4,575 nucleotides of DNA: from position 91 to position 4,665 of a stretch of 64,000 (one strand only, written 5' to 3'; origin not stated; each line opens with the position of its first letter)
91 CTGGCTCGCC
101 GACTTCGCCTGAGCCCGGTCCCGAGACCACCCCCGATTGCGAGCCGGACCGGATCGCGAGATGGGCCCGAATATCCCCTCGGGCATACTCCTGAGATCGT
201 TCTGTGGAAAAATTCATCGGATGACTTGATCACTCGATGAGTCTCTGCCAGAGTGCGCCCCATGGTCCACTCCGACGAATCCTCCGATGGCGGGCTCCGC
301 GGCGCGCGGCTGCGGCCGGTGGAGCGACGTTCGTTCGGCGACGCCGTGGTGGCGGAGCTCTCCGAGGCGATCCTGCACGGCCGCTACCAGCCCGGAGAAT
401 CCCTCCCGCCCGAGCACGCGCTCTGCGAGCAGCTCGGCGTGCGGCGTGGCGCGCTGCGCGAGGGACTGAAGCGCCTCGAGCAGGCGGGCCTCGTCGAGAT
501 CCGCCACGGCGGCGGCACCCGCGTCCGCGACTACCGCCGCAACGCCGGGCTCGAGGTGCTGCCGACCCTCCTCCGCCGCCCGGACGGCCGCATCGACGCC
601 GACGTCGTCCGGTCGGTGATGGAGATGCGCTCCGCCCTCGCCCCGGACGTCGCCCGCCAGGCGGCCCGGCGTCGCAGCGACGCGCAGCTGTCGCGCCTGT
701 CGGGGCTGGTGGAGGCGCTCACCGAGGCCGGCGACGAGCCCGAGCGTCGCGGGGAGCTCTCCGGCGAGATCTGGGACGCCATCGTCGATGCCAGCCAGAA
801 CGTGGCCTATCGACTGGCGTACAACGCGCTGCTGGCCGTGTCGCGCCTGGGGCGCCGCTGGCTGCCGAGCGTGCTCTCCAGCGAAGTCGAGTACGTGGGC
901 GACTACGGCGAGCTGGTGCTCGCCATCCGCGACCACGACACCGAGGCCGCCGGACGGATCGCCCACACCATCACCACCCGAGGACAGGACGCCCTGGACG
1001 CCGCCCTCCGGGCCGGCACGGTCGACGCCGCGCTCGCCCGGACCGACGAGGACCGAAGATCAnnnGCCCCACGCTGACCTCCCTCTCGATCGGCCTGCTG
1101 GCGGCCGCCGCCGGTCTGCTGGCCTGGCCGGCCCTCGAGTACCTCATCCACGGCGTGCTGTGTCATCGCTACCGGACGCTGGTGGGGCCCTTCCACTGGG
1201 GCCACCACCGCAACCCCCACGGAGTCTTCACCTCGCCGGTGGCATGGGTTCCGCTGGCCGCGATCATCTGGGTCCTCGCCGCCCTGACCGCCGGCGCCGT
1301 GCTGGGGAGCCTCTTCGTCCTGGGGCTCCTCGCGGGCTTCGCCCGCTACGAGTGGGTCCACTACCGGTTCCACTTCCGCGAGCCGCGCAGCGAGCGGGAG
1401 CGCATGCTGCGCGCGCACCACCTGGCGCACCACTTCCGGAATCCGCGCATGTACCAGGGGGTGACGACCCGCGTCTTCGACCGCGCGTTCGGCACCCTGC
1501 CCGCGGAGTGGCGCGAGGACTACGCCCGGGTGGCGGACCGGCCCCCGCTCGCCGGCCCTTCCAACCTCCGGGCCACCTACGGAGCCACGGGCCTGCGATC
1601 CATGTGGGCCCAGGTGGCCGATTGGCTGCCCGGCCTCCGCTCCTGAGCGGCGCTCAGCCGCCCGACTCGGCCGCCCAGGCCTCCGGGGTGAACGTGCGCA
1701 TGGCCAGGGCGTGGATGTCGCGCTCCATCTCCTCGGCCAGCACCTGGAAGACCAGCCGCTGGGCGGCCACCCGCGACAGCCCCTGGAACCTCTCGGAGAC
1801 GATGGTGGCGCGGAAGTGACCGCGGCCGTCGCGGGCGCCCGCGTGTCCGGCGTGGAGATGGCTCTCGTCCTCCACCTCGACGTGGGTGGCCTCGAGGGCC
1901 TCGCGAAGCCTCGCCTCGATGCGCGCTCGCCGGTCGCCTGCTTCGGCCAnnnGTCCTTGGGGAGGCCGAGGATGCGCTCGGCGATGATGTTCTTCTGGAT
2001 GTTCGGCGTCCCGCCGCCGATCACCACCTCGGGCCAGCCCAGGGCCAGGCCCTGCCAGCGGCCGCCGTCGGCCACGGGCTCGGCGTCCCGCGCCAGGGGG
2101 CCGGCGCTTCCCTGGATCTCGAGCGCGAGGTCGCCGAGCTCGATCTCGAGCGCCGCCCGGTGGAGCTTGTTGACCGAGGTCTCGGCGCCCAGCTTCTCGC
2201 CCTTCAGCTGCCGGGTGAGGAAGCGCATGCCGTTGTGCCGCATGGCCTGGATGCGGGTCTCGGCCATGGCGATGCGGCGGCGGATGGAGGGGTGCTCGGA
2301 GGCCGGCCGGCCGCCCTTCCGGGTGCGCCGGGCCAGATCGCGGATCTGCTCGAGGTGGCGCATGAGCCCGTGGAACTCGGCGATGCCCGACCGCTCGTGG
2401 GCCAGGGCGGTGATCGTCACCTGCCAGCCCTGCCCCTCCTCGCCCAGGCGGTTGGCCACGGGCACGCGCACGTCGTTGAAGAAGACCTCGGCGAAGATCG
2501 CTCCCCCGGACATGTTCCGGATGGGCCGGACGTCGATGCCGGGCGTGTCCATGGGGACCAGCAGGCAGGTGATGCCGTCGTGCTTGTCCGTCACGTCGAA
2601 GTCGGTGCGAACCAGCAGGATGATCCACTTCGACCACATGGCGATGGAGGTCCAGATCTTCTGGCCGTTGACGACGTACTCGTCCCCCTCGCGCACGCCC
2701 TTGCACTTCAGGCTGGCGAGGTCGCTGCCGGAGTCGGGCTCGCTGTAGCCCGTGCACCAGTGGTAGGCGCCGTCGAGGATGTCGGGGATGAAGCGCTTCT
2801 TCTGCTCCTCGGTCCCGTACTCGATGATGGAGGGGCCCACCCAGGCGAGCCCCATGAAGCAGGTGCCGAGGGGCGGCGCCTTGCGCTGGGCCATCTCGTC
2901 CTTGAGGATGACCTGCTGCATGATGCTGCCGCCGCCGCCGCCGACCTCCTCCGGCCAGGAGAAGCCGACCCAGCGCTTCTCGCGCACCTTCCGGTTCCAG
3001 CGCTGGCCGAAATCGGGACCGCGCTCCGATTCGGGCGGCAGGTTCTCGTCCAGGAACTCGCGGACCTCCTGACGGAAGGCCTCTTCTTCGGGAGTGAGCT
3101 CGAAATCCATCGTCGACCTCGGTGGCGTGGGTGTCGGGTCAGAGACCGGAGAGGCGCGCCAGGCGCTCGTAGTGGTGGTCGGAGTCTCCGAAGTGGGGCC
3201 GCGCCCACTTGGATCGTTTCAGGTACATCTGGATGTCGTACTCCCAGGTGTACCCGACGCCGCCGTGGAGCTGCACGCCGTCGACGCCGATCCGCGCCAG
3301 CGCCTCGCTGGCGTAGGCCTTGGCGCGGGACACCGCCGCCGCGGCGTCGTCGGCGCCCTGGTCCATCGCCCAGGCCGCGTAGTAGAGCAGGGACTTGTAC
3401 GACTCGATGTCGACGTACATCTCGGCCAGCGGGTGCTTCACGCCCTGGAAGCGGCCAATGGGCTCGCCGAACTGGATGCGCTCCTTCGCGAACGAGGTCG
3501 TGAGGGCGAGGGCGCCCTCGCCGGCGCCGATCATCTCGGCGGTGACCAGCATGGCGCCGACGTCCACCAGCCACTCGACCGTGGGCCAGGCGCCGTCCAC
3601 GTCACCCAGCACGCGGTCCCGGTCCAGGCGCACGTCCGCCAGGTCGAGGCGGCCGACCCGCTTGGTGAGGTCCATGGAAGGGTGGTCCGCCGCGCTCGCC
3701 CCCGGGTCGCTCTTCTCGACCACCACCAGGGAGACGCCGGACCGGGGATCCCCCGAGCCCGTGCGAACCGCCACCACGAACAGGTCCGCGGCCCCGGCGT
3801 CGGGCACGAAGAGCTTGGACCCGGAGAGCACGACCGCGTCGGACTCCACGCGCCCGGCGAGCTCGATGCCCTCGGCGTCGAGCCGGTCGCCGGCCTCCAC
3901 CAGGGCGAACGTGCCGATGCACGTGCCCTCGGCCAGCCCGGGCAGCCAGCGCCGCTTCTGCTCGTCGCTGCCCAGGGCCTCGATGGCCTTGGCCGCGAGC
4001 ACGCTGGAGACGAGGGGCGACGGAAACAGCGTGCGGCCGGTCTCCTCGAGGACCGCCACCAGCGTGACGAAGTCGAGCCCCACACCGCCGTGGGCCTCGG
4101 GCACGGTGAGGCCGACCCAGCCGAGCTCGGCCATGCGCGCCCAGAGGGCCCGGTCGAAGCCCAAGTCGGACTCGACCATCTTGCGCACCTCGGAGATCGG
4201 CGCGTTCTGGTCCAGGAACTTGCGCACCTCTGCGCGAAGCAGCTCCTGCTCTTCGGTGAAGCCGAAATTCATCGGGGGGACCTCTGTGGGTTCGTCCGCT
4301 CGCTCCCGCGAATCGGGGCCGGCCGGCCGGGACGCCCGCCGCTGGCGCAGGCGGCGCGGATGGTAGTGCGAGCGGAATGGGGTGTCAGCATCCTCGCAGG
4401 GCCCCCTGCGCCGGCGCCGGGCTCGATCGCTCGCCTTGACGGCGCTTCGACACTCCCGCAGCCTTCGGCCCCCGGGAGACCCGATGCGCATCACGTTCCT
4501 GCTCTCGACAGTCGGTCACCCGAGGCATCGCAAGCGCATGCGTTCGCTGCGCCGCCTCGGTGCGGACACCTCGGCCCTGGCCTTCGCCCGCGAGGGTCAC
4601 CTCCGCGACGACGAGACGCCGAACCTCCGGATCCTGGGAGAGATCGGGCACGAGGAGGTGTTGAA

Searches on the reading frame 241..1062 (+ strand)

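Call 33: search_protein_families(library=pfam, proteins=[window:241-1062:+], max_evalue=0.001)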
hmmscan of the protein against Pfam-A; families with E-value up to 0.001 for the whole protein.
window:241-1062:+ (274 aa): 3 families
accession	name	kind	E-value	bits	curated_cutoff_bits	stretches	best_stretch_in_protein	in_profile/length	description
PF00392.27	GntR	-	6.3e-20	71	27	1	34-95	3-64/64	Bacterial regulatory proteins, gntR family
PF07729.17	FCD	-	6.7e-15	56.1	24.3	1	126-242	2-120/125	FCD domain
PF07840.17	FadR_C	-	0.0003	21.1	23.6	1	98-204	3-105/164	FadR C-terminal domain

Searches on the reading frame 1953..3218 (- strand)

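Call 33: search_protein_families(library=pfam, proteins=[window:1953-3218:-], max_evalue=0.001)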
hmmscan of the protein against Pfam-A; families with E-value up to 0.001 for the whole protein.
window:1953-3218:- (422 aa): 3 families
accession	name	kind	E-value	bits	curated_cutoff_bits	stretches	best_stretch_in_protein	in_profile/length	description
PF00441.29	Acyl-CoA_dh_1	-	1.6e-21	77.5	22.4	1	262-417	1-150/150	Acyl-CoA dehydrogenase, C-terminal domain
PF02770.24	Acyl-CoA_dh_M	-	1.5e-20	73.6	33.3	1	155-250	1-97/97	Acyl-CoA dehydrogenase, middle domain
PF02771.21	Acyl-CoA_dh_N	-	2.7e-20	73.3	22.9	1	42-150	1-112/113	Acyl-CoA dehydrogenase, N-terminal domain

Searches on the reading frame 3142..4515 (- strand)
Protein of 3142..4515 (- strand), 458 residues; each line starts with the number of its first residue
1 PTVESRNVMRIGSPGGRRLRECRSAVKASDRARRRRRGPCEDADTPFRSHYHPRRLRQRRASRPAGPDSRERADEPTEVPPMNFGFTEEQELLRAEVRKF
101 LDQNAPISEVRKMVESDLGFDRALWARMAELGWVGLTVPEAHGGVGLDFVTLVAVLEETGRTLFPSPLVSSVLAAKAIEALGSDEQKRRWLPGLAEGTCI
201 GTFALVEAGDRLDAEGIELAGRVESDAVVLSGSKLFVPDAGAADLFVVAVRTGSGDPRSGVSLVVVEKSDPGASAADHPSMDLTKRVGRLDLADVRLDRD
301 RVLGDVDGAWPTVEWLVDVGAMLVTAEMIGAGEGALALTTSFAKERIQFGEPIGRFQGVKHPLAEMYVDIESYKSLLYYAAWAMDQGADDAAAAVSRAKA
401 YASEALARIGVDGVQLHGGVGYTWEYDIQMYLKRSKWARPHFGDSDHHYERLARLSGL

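Call 33: search_protein_families(library=pfam, proteins=[window:3142-4515:-], max_evalue=0.001)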
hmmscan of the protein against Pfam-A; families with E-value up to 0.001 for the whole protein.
window:3142-4515:- (458 aa): 4 families
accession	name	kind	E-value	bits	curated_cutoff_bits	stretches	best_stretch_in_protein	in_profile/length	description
PF00441.29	Acyl-CoA_dh_1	-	8.4e-31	107.6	22.4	1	310-454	4-147/150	Acyl-CoA dehydrogenase, C-terminal domain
PF02771.21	Acyl-CoA_dh_N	-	9.8e-29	100.5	22.9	1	87-197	1-112/113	Acyl-CoA dehydrogenase, N-terminal domain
PF02770.24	Acyl-CoA_dh_M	-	2.1e-09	37.9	33.3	1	203-278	2-78/97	Acyl-CoA dehydrogenase, middle domain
PF08028.16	Acyl-CoA_dh_2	-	2.3e-09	38.1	22.7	1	325-429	4-117/134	Acyl-CoA dehydrogenase, C-terminal domain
